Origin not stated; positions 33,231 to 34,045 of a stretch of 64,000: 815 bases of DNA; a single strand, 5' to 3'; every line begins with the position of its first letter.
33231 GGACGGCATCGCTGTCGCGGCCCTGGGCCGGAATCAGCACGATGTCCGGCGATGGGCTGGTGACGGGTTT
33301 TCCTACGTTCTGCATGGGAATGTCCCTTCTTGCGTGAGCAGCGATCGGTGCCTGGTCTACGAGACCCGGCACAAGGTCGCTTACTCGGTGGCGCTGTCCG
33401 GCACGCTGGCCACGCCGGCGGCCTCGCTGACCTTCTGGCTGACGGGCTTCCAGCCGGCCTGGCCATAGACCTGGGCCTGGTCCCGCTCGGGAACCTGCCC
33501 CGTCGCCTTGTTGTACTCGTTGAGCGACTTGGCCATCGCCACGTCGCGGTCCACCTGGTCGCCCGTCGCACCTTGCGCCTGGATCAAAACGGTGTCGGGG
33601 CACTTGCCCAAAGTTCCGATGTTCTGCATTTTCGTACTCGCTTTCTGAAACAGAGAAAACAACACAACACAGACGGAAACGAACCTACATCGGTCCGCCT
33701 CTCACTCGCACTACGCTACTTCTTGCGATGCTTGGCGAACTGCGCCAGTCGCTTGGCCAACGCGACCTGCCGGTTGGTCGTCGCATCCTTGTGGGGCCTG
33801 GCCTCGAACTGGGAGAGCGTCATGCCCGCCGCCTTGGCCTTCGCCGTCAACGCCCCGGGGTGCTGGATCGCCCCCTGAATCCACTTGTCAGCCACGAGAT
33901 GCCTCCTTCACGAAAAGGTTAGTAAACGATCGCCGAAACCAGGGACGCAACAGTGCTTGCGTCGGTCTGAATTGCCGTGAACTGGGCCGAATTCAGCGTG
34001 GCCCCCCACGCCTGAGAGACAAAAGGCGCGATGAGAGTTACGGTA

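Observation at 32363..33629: Tandem array of four diverged small paralogous genes next to an SPFH gene, in the position of the usual lysis cassette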

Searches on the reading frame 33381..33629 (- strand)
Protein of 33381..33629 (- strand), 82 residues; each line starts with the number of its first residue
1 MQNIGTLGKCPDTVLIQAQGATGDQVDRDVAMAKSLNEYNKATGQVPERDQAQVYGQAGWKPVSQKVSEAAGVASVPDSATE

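Call 3: search_protein_families(library=pfam, proteins=[window:33381-33629:-], max_evalue=0.1)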
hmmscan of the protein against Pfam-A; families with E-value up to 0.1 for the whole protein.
window:33381-33629:- (82 aa): 0 families

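Call 4: search_protein_families(library=phrogs, proteins=[window:33381-33629:-], max_evalue=0.1)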
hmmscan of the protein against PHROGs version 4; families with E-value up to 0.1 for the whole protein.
window:33381-33629:- (82 aa): 0 families

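Call 11: find_homologous_proteins(query=A1, max_evalue=0.01)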
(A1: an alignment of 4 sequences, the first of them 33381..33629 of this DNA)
Query A1 (4 sequences) (82 aa, profile of the alignment): 24 proteins with E <= 0.01 among 244 candidates.
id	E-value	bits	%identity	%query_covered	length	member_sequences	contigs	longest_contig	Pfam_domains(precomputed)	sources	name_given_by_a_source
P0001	2.5e-35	139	42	41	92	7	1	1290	-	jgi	jgi:ABC-type phosphonate transport system ATPase subunit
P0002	2.8e-34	136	42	37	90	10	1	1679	-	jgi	jgi:hypothetical protein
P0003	4.2e-33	132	43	34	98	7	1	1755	-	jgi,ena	-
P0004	6.9e-32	128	44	40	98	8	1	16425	-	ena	-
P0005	8.6e-31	124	42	37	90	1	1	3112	-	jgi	jgi:hypothetical protein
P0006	4.7e-26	109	51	41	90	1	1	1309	-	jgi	jgi:hypothetical protein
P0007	5.3e-26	109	51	41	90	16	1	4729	-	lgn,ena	-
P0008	6.6e-25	106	44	50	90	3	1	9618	-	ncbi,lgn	-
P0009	1.3e-23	101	58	29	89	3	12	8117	-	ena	-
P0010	1.4e-23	101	43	41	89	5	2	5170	-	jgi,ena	-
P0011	6.9e-23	99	100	100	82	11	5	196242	-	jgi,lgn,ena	jgi:hypothetical protein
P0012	1.1e-22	98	51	41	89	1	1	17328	-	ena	-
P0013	1.5e-22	98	63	29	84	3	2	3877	-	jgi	jgi:hypothetical protein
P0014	1.4e-21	95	40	41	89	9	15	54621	-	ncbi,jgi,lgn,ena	jgi:hypothetical protein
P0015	8.5e-19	86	32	70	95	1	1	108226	-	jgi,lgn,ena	jgi:hypothetical protein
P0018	5.3e-15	74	47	41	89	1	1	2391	-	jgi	jgi:hypothetical protein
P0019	3.5e-13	68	77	67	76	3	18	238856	-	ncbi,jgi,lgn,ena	jgi:hypothetical protein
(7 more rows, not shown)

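Call 13: find_encoding_contigs(protein=P0011, flank=10000, max_places=5)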
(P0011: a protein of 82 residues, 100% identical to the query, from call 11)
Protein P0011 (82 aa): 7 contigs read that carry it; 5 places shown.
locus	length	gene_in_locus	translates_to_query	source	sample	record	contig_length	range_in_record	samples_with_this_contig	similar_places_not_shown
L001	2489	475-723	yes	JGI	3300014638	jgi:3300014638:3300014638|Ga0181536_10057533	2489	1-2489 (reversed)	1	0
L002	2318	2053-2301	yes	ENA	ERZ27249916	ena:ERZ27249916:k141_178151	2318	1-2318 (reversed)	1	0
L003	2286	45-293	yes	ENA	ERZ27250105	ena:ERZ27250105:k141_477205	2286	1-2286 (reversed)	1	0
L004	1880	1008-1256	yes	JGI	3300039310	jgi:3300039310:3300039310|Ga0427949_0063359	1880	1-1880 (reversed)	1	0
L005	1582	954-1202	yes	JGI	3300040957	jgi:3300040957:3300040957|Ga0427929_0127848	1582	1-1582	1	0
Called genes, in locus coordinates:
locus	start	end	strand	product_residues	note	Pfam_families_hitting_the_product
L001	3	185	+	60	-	?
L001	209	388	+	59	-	-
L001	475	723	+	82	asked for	-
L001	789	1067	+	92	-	-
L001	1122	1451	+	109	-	-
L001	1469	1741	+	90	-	-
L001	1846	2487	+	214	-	?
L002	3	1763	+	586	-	?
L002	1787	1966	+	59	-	-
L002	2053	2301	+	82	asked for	-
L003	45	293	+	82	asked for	-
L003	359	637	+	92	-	-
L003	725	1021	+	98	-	-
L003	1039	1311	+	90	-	-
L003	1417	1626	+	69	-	-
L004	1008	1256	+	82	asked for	-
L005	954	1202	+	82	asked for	-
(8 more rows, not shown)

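Call 14: find_encoding_contigs(protein=P0019, flank=10000, max_places=4)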
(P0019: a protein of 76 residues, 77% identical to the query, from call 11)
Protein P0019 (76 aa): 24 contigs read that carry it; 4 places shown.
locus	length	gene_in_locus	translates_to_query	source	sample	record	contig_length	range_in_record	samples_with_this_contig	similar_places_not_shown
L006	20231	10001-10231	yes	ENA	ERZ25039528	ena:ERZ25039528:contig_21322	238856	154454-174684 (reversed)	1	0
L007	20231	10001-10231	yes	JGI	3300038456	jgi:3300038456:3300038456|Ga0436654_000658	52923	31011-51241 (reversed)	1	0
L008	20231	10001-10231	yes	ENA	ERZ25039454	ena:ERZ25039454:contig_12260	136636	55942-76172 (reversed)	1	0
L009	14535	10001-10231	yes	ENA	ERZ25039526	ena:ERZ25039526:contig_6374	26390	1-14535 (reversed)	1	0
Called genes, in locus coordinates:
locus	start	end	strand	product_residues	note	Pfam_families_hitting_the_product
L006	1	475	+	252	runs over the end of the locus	-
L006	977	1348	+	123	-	PF13385:Laminin_G_3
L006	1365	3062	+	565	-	PF13385:Laminin_G_3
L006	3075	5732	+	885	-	PF00754:F5_F8_type_C, PF22633:F5_F8_type_C_2, PF00754:F5_F8_type_C (weak)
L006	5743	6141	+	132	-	-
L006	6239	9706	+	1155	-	-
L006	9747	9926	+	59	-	-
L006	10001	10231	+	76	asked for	-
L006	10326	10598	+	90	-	-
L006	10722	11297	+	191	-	PF01145:Band_7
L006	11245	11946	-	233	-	-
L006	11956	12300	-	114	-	-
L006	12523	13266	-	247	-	-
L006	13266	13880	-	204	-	PF00929:RNase_T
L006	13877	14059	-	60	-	-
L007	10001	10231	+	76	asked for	-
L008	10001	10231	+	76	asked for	-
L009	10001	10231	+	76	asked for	-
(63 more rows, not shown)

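Call 15: find_encoding_contigs(protein=P0014, flank=10000, max_places=4)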
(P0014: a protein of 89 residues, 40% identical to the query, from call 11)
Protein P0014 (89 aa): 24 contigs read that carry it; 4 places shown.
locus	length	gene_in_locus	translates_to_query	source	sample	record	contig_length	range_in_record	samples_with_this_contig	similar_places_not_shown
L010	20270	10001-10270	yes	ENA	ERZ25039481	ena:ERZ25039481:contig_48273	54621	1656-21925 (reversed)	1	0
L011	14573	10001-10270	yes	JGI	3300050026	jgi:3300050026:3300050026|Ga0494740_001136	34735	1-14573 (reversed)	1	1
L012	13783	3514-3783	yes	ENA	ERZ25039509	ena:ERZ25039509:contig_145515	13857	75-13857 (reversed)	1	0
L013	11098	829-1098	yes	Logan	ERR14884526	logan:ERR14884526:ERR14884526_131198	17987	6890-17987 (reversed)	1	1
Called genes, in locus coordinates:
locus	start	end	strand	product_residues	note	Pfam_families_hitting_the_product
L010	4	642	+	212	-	-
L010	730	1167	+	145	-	-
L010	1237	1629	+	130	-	-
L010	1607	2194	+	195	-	PF10102:DUF2341 (weak)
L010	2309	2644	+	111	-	-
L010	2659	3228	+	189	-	PF10102:DUF2341 (weak)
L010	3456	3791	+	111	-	-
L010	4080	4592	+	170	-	-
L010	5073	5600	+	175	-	-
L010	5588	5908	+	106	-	-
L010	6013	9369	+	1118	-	-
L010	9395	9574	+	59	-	-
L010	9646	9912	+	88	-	-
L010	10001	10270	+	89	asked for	-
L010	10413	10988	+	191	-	PF01145:Band_7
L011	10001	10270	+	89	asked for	-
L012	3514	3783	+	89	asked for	-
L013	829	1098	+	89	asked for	-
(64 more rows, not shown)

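Call 16: find_encoding_contigs(protein=P0015, flank=10000, max_places=3)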
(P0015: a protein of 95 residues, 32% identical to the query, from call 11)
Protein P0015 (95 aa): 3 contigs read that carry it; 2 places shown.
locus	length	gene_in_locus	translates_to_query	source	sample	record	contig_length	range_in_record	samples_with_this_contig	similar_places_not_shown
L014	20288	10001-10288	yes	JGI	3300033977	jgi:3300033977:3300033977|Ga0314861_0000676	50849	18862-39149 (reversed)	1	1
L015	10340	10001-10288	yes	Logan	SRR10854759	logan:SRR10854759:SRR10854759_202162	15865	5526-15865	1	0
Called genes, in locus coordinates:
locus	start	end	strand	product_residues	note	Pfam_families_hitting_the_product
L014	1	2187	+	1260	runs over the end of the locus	PF10145:PhageMin_Tail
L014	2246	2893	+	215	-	-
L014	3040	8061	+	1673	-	PF10102:DUF2341 (faint), PF13385:Laminin_G_3, PF22633:F5_F8_type_C_2 (faint), PF00754:F5_F8_type_C (weak)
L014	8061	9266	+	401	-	-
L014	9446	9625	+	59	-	-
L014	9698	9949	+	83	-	-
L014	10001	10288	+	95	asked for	-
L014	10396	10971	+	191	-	PF01145:Band_7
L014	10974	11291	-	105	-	-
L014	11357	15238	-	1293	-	-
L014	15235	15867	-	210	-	-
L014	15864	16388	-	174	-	-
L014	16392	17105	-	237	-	-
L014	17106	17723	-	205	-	PF00929:RNase_T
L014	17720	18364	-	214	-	PF21448:DNMK (faint)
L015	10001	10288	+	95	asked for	-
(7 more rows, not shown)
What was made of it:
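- The array is immediately adjacent to the SPFH gene on the same strand in most loci (calls 14-16).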

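Call 72: predict_structure(alignment_id=A7)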
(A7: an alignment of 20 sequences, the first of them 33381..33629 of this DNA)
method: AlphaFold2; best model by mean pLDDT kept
length: 82 residues; sequences in the alignment: 20
mean_pLDDT: 56.5   pTM: 0.25
mean pLDDT of the five models: 56.5, 55.4, 53.8, 52.7, 52.2
residues with pLDDT >= 90: 0; 70-90: 9; 50-70: 51; < 50: 22
segments of 3 or more residues with pLDDT < 50: 64-82
pLDDT, mean of each block of 10 residues (from residue 1): 52 63 68 70 58 55 47 42 41
secondary structure, 60 per line:
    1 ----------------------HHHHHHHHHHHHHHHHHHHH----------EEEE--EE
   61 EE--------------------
elements in order: H23-42 E53-56 E59-62

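Call 73: find_encoding_contigs(protein=P0018, flank=5000, max_places=2)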
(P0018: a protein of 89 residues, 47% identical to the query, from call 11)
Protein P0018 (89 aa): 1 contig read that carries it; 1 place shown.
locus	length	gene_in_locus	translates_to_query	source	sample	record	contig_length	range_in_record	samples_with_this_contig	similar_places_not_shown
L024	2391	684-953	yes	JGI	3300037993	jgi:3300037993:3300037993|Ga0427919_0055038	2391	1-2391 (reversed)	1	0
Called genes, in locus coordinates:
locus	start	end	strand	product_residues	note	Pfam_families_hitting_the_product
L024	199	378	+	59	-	-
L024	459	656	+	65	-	-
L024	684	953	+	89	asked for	-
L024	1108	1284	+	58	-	-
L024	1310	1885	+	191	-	PF01145:Band_7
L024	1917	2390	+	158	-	?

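Call 74: find_encoding_contigs(protein=P0012, flank=5000, max_places=2)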
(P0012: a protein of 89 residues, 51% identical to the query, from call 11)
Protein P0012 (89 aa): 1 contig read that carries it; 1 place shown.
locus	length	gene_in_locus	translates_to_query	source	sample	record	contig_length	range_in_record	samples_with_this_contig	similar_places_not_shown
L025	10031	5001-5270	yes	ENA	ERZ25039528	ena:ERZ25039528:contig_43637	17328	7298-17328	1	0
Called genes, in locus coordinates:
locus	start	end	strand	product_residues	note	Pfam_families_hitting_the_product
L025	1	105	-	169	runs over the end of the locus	-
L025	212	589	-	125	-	-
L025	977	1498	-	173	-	-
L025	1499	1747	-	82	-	-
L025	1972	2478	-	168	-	-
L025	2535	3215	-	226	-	PF02086:MethyltransfD12 (faint)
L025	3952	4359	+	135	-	-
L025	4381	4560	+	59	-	-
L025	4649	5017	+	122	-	-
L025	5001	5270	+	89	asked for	-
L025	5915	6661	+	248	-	-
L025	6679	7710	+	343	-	-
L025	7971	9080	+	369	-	-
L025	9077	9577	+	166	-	-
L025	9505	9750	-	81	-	-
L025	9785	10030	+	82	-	?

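Call 78: search_protein_families(library=ncbifam, proteins=[window:33381-33629:-], max_evalue=0.1)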
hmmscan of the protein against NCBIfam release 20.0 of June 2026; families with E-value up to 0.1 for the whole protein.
window:33381-33629:- (82 aa): 0 families

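Call 79: search_protein_families(library=padloc, proteins=[window:33381-33629:-], max_evalue=0.1)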
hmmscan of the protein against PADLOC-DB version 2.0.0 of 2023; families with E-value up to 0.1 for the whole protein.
window:33381-33629:- (82 aa): 0 families

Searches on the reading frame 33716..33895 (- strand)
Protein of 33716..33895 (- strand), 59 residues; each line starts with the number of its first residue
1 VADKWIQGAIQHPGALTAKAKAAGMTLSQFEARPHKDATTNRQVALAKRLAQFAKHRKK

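Call 3: search_protein_families(library=pfam, proteins=[window:33716-33895:-], max_evalue=0.1)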
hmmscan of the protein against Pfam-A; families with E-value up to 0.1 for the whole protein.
window:33716-33895:- (59 aa): 0 families

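Call 4: search_protein_families(library=phrogs, proteins=[window:33716-33895:-], max_evalue=0.1)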
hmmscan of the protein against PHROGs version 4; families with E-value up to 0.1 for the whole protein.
window:33716-33895:- (59 aa): 2 families
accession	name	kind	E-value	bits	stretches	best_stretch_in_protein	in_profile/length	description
phrog_20603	-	unknown function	2e-08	35.2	1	4-53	2-56/59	-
phrog_15706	-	unknown function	1.7e-05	26.3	1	1-17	1-17/77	-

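Call 78: search_protein_families(library=ncbifam, proteins=[window:33716-33895:-], max_evalue=0.1)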
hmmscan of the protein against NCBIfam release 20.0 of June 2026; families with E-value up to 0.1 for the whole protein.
window:33716-33895:- (59 aa): 0 families

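Call 79: search_protein_families(library=padloc, proteins=[window:33716-33895:-], max_evalue=0.1)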
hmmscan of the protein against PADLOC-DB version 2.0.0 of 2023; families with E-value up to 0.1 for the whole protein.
window:33716-33895:- (59 aa): 0 families

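Call 92: search_dna_similar(query=window:33716-33895:-, collection=phages, mode=protein, max_rows=15, max_evalue=0.01)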
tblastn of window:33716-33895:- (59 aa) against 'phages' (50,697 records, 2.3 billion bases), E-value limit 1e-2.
Records with a match: 2; places in all: 2; records where one place covers at least 80% of the query: 2.
Best place of each record, by identity: <60% 2.
By first word of the organism name: Sulfolobus 2.
By host as written in the record: Sulfolobus sp. G4ST-2 2.
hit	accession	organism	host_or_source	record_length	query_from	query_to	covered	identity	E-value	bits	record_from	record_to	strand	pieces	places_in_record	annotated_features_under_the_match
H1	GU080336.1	Sulfolobus turreted icosahedral virus 2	Sulfolobus sp. G4ST-2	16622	1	53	90%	38.8%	8e-3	37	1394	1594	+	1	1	hypothetical protein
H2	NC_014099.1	Sulfolobus turreted icosahedral virus 2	Sulfolobus sp. G4ST-2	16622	1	53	90%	38.8%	8e-3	37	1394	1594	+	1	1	hypothetical protein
